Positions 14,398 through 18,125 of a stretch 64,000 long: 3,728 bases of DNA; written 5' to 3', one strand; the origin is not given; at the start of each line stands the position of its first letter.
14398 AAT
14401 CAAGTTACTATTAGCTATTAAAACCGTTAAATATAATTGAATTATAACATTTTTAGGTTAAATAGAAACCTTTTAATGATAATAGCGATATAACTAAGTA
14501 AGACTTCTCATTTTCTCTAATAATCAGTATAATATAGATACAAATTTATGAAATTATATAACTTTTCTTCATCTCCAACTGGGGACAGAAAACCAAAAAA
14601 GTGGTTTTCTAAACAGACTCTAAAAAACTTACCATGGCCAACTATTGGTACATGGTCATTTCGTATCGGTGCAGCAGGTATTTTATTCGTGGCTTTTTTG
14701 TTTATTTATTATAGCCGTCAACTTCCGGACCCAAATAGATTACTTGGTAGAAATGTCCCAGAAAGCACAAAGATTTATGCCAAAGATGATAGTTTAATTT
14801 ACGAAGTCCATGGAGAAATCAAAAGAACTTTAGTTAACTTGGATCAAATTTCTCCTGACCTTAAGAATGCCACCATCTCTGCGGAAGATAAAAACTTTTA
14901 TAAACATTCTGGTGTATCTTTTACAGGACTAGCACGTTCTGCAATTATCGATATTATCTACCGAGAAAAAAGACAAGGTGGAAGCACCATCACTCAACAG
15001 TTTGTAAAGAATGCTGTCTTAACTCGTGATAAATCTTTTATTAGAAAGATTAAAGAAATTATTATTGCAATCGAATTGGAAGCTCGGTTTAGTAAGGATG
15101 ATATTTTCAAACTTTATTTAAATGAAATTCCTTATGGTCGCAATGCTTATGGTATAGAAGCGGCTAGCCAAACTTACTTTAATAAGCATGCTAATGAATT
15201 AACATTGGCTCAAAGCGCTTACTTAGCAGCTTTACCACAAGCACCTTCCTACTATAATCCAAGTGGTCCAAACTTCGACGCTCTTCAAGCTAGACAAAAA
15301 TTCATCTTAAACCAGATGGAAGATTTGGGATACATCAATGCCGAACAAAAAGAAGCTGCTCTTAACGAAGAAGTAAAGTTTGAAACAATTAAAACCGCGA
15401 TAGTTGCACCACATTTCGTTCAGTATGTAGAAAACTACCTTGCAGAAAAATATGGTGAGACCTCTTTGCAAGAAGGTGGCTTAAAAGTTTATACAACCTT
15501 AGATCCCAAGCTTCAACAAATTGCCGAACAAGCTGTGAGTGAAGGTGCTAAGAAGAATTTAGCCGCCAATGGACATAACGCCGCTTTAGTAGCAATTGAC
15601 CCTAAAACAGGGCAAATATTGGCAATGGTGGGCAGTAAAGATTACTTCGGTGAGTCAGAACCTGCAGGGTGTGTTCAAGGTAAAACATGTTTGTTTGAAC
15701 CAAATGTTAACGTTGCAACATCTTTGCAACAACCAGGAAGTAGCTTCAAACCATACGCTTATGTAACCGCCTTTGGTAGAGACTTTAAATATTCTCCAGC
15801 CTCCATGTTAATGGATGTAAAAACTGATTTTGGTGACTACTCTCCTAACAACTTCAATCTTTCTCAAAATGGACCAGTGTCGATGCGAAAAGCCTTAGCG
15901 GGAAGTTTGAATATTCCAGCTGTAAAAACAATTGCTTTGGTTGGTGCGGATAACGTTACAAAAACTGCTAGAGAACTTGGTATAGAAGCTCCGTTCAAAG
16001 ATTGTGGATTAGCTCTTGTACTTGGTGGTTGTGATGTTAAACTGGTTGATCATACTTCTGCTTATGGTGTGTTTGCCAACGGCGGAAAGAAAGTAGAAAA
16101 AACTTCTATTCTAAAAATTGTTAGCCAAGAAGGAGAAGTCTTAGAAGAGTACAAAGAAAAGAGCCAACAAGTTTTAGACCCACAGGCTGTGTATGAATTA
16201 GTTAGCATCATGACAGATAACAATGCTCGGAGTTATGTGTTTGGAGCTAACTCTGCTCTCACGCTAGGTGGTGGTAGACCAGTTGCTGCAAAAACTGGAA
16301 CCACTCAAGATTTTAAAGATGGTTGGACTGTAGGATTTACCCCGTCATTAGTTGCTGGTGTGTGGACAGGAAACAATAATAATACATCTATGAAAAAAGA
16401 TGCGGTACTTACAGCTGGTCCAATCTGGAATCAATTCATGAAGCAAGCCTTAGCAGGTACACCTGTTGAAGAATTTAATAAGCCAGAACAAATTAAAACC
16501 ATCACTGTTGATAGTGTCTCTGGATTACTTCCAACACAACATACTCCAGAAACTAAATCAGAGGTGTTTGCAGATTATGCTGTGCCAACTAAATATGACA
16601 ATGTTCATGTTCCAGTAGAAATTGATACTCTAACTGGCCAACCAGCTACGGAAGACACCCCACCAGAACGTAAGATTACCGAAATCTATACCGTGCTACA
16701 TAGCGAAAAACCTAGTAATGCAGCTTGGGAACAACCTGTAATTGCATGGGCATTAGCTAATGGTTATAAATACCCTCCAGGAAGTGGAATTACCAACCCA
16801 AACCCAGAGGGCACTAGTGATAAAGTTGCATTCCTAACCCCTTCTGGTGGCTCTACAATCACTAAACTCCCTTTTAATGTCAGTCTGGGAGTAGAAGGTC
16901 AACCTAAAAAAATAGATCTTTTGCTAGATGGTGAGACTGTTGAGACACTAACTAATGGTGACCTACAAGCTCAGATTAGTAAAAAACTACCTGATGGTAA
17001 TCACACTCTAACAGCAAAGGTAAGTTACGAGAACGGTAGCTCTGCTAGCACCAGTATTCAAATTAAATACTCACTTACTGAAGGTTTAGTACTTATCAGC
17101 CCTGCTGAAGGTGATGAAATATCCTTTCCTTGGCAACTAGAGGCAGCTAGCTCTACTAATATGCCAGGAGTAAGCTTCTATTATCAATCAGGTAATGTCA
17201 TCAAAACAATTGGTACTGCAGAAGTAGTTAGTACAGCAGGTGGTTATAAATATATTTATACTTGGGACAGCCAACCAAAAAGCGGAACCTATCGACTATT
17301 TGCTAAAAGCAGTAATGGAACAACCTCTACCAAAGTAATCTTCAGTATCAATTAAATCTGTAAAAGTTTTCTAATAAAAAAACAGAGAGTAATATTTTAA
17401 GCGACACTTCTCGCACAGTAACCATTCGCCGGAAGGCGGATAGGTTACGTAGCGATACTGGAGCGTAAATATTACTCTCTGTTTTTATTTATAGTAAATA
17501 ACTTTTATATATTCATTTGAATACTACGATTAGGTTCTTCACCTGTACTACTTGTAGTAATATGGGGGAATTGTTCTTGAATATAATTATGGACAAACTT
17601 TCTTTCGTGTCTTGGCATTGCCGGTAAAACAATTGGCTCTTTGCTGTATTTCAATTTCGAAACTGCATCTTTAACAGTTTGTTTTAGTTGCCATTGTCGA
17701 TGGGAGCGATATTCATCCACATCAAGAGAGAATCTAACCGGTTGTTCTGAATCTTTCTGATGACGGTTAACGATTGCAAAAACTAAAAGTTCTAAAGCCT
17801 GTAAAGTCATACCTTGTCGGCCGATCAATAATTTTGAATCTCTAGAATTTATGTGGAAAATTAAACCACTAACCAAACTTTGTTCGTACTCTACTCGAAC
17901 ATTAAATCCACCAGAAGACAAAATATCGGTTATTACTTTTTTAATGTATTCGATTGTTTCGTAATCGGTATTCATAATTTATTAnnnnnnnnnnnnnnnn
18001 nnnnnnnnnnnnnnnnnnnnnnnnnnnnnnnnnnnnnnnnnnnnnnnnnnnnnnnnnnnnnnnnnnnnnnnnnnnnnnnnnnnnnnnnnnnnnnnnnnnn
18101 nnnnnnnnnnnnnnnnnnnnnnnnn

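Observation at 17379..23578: Two inverted copies of a conserved 66-nt structured core, each closed by a different perfect ~20-bp stem (covarying), flanking the origin gene cluster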

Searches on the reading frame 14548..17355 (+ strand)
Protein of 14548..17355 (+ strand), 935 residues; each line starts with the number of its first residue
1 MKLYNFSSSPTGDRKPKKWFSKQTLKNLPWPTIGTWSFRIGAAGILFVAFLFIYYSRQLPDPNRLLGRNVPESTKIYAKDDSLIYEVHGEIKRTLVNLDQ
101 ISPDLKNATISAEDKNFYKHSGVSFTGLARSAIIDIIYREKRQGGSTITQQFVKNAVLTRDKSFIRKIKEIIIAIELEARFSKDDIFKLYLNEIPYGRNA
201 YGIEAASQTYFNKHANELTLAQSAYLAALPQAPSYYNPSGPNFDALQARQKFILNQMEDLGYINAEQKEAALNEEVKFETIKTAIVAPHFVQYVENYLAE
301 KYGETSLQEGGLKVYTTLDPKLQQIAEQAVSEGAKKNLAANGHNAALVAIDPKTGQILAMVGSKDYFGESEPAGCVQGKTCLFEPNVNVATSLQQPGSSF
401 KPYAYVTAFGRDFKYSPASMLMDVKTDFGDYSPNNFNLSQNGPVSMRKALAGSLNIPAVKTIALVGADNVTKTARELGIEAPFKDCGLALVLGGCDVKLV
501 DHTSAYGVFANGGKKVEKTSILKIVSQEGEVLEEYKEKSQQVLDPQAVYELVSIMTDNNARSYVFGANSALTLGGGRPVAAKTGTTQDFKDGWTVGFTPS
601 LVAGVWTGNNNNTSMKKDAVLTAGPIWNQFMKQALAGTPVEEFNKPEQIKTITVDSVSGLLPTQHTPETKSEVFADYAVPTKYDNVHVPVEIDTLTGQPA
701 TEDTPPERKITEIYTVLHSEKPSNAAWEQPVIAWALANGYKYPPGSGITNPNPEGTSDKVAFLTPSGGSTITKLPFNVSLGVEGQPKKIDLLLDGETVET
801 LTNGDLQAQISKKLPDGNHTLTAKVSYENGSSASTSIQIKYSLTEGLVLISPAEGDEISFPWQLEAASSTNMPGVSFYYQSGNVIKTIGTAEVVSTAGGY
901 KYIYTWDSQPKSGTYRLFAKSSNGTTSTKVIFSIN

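Call 9: search_protein_families(library=pfam, proteins=[window:14548-17355:+])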
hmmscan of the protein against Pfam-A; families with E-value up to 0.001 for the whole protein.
window:14548-17355:+ (935 aa): 2 families
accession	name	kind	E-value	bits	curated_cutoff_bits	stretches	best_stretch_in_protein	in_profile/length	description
PF00912.28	Transgly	-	3.5e-62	209.4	27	1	83-257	4-177/178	Transglycosylase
PF00905.27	Transpeptidase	-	3.4e-19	69.6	22.1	1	346-631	2-298/299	Penicillin binding protein transpeptidase domain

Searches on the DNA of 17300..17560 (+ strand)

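Call 7: search_rna_families(source=window, start=17300, end=17560, threshold=evalue, max_evalue=10, show_alignments=3)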
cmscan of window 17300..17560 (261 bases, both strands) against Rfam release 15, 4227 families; matches with E-value up to 10: 7.
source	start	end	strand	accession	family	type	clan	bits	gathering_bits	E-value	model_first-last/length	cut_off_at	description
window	17349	17519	+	RF04128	MIR8562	Gene; miRNA;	-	27.2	211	0.0027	61-182/242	no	MIR8562 microRNA precursor family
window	17325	17486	-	RF02384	FasX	Gene; sRNA;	-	20.8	100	0.16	1-205/205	no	FasX small RNA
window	17434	17498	-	RF02494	Gl_U6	Gene; snRNA; splicing;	-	17.4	100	0.22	1-102/102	no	Giardia U6 spliceosomal RNA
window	17438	17512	-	RF01213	snoR103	Gene; snRNA; snoRNA; HACA-box;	-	15.1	50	6.9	1-106/106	no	Small nucleolar RNA snoR103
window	17388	17510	-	RF01984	ZEB2_AS1_1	Gene; lncRNA;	-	14.9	80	2.6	1-128/128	no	ZEB2 antisense RNA 1 conserved region 1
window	17388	17553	-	RF02187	ST7-OT4_1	Gene; lncRNA;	-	14.5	50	2.4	40-201/201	no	ST7 overlapping transcript 4 conserved region 1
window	17308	17466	+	RF02160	PART1_2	Gene; lncRNA;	-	8.1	55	4.1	97-249/249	no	Prostate androgen-regulated transcript 1 conserved region 2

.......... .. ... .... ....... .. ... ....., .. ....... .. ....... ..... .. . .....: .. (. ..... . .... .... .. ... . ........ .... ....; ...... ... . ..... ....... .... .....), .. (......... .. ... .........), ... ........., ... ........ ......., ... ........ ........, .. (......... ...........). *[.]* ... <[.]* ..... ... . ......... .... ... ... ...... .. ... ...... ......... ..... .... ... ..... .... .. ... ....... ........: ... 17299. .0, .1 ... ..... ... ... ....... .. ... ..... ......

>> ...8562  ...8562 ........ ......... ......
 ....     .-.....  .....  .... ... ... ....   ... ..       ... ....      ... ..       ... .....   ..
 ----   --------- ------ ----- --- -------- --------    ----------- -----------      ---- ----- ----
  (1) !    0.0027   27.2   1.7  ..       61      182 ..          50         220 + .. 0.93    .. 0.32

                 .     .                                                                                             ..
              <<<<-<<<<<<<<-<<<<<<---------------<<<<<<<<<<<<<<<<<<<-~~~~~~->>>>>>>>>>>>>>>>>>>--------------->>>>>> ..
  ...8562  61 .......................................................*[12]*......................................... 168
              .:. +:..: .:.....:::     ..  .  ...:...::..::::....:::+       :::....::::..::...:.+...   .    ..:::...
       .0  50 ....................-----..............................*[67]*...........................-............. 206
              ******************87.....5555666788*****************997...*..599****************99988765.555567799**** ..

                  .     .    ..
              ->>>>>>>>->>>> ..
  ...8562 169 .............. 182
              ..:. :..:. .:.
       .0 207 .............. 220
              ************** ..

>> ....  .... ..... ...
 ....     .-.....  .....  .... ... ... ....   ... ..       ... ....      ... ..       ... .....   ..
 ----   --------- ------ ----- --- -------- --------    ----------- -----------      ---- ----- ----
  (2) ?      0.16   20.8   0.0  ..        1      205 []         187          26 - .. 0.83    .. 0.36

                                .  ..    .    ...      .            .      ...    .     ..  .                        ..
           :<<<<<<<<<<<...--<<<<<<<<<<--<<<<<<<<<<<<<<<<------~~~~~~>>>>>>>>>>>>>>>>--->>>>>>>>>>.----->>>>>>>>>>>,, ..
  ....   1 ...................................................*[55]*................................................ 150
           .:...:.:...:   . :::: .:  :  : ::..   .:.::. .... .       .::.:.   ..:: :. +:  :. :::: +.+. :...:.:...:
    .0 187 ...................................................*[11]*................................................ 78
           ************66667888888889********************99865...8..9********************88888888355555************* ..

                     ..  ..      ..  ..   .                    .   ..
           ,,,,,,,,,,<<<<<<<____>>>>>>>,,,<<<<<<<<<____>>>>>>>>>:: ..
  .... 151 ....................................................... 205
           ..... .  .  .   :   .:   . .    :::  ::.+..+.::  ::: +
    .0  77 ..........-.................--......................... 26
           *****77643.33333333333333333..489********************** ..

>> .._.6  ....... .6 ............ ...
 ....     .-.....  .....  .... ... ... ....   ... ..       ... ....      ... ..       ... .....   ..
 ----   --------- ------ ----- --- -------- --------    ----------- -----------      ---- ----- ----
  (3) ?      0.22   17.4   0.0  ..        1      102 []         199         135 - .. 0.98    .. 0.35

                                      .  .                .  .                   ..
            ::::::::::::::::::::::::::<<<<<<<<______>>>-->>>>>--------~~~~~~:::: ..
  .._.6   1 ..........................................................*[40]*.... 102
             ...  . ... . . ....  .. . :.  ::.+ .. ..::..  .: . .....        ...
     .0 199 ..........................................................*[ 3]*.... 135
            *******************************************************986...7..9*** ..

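Call 11: search_dna_similar(query=window:17379-17486:+, collection=plasmids, mode=distant, max_evalue=0.01)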
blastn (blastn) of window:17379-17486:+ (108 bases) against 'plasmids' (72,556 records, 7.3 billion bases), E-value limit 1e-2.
No match.

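Call 12: search_dna_similar(query=window:17379-17486:+, collection=phages, mode=distant, max_evalue=0.01)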
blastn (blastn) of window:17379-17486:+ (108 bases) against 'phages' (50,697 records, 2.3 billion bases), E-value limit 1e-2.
No match.

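Call 75: build_rna_model(alignment_id=A4, structure=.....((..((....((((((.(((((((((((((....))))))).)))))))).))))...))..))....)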
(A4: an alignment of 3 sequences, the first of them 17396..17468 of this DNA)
Model R1 built from alignment A4 (3 sequences, 73 columns); structure: as given.
model positions 73; base pairs 23; branch points 0; effective number of sequences 1.12; information 0.772 bits per position. Calibrated on 0.2 Mb of random sequence (short: E-values are rough).
structure used (alignment columns):
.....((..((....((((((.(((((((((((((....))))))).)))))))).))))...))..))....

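Call 76: search_with_rna_model(model_id=R1, source=window, filters=off, max_evalue=10)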
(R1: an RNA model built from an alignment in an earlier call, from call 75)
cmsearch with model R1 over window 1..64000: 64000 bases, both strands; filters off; matches with E-value up to 10: 18.
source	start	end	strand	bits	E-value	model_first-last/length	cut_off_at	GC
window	17396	17468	+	107.3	2e-27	1-73/73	no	0.51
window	23488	23560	-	106.5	3.1e-27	1-73/73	no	0.49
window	17397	17469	-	27.4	6e-05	1-73/73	no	0.51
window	23487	23559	+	23.4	0.00081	1-73/73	no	0.51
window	56670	56722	+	14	0.36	1-73/73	no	0.36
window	12912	12955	+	12.7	0.85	1-73/73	no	0.39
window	37666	37706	+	12.3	1.1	1-73/73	no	0.39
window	61534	61598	+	12.2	1.2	1-73/73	no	0.28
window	27990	28043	+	12.1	1.3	1-73/73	no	0.26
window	31735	31797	+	11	2.6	1-73/73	no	0.29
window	37590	37648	-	10.5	3.5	1-73/73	no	0.25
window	51431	51458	-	10.1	4.5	1-73/73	no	0.5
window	5523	5591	-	9.5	6.8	1-73/73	no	0.36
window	54071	54108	+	9.5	6.9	1-73/73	no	0.32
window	8651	8693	-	9.4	7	1-73/73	no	0.42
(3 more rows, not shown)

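Call 77: search_with_rna_model(model_id=R1, sources=[L013, L015, L039, L043, L003, L016, L017, L018, L019], filters=off, max_evalue=10)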
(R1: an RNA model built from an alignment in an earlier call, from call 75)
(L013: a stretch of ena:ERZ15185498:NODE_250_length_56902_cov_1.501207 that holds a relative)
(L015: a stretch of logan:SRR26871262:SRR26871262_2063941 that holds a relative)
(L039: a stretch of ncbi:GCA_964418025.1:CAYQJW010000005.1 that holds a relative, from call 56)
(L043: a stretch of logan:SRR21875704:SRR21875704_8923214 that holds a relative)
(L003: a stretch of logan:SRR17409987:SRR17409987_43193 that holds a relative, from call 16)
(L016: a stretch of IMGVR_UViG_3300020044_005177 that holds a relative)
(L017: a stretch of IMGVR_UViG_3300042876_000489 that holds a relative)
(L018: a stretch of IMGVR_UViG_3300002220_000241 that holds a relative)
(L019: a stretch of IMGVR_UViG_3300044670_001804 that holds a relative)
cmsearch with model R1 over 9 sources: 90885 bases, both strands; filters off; matches with E-value up to 10: 7.
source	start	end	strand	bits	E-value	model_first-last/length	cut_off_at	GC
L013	2995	3053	-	12.9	1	1-73/73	no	0.29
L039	11894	11937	-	12.7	1.2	1-73/73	no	0.39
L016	10128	10158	-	10.3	5.6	1-73/73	no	0.26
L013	19751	19790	+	9.8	7.8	1-73/73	no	0.35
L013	11118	11145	-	9.8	8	1-73/73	no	0.43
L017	3785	3822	+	9.7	8.6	1-73/73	no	0.68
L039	3028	3086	-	9.4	9.9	1-73/73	no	0.24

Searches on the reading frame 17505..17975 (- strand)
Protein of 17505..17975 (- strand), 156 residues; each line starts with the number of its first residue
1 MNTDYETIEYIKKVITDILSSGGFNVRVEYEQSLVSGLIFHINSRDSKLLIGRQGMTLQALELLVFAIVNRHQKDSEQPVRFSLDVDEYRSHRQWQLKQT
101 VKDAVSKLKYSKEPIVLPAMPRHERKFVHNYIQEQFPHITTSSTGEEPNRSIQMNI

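Call 9: search_protein_families(library=pfam, proteins=[window:17505-17975:-])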
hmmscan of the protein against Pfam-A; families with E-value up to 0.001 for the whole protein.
window:17505-17975:- (156 aa): 2 families
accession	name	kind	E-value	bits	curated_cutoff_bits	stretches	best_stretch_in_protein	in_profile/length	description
PF01424.28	R3H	-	6.5e-13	48.9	26.8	1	97-152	3-56/60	R3H domain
PF13083.13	KH_KhpA-B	-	8.7e-08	32.4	32.1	1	10-75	3-68/73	KhpA/KhpB, KH domain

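Call 16: find_encoding_contigs(protein=window:17505-17975:-, flank=3000, max_places=10)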
Protein window:17505-17975:- (156 aa): 9 contigs read that carry it; 9 places shown.
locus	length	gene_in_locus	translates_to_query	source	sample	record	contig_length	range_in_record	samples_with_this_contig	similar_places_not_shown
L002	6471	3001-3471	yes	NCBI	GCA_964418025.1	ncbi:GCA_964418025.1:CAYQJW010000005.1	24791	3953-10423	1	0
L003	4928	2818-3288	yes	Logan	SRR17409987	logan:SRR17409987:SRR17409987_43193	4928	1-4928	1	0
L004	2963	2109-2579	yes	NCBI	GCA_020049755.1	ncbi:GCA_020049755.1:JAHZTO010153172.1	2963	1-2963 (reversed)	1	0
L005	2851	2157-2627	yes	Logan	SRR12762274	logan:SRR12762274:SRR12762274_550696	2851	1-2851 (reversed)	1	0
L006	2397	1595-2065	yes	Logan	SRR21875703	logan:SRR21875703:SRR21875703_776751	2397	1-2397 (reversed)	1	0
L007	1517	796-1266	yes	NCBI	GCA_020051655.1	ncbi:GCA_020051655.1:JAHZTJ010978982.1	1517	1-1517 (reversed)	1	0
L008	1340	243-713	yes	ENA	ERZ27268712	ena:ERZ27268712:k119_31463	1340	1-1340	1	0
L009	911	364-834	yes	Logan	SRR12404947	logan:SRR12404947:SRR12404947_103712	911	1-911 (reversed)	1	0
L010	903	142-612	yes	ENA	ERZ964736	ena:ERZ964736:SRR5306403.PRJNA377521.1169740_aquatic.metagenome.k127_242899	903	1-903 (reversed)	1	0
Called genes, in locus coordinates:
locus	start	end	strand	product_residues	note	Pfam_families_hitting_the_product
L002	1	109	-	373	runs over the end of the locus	PF00712:DNA_pol3_beta, PF02767:DNA_pol3_beta_2, PF02768:DNA_pol3_beta_3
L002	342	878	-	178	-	PF08299:Bac_DnaA_C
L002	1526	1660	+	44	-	PF00468:Ribosomal_L34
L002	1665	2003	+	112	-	PF00825:Ribonuclease_P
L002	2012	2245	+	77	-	PF01809:YidD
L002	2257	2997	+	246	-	PF02096:60KD_IMP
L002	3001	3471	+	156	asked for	PF13083:KH_KhpA-B, PF01424:R3H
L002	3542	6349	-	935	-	PF00912:Transgly, PF00905:Transpeptidase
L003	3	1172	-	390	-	?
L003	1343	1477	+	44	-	PF00468:Ribosomal_L34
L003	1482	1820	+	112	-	PF00825:Ribonuclease_P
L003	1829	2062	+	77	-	PF01809:YidD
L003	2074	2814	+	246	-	PF02096:60KD_IMP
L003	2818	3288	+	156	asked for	PF13083:KH_KhpA-B, PF01424:R3H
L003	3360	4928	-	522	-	?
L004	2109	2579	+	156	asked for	PF13083:KH_KhpA-B, PF01424:R3H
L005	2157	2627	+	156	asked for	PF13083:KH_KhpA-B, PF01424:R3H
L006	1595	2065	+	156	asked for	PF13083:KH_KhpA-B, PF01424:R3H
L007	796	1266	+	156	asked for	PF13083:KH_KhpA-B, PF01424:R3H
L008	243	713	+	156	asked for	PF13083:KH_KhpA-B, PF01424:R3H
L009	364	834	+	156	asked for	PF13083:KH_KhpA-B, PF01424:R3H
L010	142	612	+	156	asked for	PF13083:KH_KhpA-B, PF01424:R3H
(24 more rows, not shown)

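Call 56: find_encoding_contigs(protein=window:17505-17975:-, flank=8000, max_places=2)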
Protein window:17505-17975:- (156 aa): 9 contigs read that carry it; 2 places shown.
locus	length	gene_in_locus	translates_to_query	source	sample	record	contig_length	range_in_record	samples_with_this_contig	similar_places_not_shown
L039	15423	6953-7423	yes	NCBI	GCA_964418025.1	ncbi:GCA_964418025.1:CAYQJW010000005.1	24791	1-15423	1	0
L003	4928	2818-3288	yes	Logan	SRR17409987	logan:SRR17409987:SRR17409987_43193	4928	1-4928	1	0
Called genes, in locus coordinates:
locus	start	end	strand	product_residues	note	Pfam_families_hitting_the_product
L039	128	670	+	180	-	PF03703:bPH_2 (weak)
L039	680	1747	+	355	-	PF00483:NTP_transferase, PF12804:NTP_transf_3 (weak), PF22640:ManC_GMP_beta-helix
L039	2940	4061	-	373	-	PF00712:DNA_pol3_beta, PF02767:DNA_pol3_beta_2, PF02768:DNA_pol3_beta_3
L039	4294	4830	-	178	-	PF08299:Bac_DnaA_C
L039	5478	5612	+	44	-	PF00468:Ribosomal_L34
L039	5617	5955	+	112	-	PF00825:Ribonuclease_P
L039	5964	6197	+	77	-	PF01809:YidD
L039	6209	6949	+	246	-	PF02096:60KD_IMP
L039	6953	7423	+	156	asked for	PF13083:KH_KhpA-B, PF01424:R3H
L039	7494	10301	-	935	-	PF00912:Transgly, PF00905:Transpeptidase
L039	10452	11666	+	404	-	PF00579:tRNA-synt_1b, PF22421:SYY_C-terminal (weak), PF01479:S4 (weak)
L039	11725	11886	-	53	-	-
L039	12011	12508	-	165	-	PF02075:RuvC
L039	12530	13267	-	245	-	PF20772:TACO1_YebC_N, PF01709:Transcrip_reg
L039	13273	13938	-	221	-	PF00590:TP_methylase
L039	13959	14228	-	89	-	-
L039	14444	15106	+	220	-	-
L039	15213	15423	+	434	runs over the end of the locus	-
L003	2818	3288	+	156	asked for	PF13083:KH_KhpA-B, PF01424:R3H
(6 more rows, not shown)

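Call 65: find_homologous_proteins(query=L039:680-1747:+, max_evalue=1e-150)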
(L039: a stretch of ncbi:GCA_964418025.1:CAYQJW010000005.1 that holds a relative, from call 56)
Query L039:680-1747:+ (355 aa): 12 proteins with E <= 1e-150 among 5238 candidates.
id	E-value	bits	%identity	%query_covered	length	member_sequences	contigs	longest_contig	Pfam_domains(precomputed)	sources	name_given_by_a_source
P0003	2.9e-223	758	95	97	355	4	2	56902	PF00483.30,PF22640.2,PF12804.14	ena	-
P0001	8.1e-215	731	92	100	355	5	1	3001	PF00483.30,PF22640.2,PF12804.14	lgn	-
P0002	2.3e-193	660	83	100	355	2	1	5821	PF00483.30,PF22640.2,PF12804.14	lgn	-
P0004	1.2e-172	592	72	100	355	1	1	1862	PF00483.30,PF22640.2,PF12804.14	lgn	-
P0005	2.7e-170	584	73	100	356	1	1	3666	PF00483.30,PF22640.2,PF12804.14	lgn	-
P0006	6.2e-167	573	71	100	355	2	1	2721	PF00483.30,PF22640.2,PF12804.14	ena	-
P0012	1.9e-165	568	70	100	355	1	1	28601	PF00483.30,PF22640.2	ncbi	-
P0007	3.4e-165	568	71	100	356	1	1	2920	PF00483.30,PF22640.2,PF12804.14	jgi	jgi:mannose-1-phosphate guanylyltransferase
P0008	2.5e-164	565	71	100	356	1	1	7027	PF00483.30,PF22640.2,PF12804.14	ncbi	-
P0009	6.1e-163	560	69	100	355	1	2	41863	PF00483.30,PF22640.2,PF12804.14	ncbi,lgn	-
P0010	7.9e-162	557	70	100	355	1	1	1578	PF00483.30,PF22640.2,PF12804.14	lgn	-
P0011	1.6e-159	549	69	100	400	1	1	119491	PF00483.30,PF22640.2,PF12804.14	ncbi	-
